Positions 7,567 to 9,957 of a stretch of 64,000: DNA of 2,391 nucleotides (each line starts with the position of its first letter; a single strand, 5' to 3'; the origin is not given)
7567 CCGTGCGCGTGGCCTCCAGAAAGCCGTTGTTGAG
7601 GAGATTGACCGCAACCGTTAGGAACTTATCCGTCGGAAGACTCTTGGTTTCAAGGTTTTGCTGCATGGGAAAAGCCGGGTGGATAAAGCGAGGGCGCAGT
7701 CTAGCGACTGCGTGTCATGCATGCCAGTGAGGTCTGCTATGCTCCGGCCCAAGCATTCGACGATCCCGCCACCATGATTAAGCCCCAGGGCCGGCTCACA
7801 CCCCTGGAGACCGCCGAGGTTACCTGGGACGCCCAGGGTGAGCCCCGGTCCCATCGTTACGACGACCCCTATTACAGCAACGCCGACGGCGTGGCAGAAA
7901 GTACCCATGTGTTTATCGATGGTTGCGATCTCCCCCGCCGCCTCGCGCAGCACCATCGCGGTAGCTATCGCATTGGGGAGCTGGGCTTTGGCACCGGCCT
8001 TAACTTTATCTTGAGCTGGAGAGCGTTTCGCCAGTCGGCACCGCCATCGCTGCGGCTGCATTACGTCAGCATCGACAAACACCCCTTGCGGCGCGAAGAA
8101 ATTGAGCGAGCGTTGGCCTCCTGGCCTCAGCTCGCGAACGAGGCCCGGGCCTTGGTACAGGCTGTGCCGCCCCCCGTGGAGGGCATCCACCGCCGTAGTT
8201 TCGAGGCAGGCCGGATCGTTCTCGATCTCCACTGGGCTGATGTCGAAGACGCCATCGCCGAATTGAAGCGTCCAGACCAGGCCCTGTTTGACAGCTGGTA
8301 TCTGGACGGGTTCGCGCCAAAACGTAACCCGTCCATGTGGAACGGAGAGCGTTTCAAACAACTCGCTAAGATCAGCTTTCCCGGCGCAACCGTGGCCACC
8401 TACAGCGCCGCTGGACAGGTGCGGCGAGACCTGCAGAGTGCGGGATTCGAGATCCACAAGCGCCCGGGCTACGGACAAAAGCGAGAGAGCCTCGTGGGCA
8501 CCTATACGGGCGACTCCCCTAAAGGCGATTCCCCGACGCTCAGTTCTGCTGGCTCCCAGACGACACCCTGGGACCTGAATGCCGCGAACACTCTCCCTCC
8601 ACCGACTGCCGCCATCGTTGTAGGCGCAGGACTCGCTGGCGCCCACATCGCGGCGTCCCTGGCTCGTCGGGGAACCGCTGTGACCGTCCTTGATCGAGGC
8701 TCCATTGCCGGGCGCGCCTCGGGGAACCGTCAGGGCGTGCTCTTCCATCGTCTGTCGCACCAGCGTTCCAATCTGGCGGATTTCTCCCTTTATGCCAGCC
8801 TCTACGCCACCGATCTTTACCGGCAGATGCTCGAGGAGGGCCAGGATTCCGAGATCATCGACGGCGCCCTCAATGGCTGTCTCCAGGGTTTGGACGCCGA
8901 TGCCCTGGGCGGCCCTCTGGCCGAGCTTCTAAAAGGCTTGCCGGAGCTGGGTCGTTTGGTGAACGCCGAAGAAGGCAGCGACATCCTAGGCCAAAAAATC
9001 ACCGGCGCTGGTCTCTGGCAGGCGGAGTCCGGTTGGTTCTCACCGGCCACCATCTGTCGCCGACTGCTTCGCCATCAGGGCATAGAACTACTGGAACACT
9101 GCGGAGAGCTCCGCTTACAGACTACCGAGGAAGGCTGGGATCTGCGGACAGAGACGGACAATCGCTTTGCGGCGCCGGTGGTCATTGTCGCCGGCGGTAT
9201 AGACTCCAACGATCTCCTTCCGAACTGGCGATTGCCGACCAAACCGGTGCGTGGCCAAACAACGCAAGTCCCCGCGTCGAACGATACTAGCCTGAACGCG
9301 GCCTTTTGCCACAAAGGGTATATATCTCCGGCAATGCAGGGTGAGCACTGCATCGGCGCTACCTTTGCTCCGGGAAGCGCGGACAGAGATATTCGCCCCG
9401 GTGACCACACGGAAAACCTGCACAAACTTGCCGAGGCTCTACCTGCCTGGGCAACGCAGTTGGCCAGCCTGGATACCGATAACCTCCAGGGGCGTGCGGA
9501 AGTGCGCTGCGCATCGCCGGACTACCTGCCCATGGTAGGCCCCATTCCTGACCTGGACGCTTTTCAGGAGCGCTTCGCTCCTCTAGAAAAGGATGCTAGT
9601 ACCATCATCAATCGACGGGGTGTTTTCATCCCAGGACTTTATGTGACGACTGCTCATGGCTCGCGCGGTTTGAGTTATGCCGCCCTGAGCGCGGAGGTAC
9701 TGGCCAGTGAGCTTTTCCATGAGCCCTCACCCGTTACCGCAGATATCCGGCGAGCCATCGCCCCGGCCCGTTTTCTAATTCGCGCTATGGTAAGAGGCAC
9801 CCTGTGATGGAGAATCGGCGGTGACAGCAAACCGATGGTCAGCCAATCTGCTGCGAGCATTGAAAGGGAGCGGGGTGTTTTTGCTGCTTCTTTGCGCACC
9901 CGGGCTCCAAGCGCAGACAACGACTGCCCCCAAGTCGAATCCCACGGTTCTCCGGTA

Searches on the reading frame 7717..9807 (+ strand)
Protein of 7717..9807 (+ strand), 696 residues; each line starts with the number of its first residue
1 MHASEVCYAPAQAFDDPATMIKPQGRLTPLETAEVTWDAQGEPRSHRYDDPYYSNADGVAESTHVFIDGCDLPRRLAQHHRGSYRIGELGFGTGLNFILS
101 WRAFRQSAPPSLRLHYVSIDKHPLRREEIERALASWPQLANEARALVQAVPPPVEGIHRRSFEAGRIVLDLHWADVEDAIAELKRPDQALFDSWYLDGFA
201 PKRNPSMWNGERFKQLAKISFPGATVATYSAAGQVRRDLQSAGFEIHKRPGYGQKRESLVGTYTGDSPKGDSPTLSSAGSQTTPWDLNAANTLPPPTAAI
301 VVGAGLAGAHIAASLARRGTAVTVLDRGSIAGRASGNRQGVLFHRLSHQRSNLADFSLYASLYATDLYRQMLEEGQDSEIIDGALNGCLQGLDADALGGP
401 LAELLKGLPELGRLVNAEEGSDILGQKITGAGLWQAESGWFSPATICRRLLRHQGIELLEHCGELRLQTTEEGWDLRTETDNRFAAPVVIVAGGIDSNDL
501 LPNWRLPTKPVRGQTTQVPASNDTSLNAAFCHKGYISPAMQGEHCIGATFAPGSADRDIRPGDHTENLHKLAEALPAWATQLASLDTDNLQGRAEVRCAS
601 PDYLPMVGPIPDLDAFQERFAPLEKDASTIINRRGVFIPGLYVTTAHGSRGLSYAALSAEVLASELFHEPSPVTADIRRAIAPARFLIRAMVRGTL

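Call 66: search_protein_families(library=pfam, proteins=[window:7717-9807:+], max_evalue=0.00001)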
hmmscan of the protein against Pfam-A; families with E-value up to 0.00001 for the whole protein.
window:7717-9807:+ (696 aa): 3 families
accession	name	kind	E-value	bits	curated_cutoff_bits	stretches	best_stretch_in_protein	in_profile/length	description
PF01266.30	DAO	-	2.1e-40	139.8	27.9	1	300-663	3-351/353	FAD dependent oxidoreductase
PF05430.17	Methyltransf_30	-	1.4e-34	119.1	22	1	138-262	2-122/124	S-adenosyl-L-methionine-dependent methyltransferase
PF13450.12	NAD_binding_8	-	2.1e-06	28.3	21.9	1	301-340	1-41/68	NAD(P)-binding Rossmann-like domain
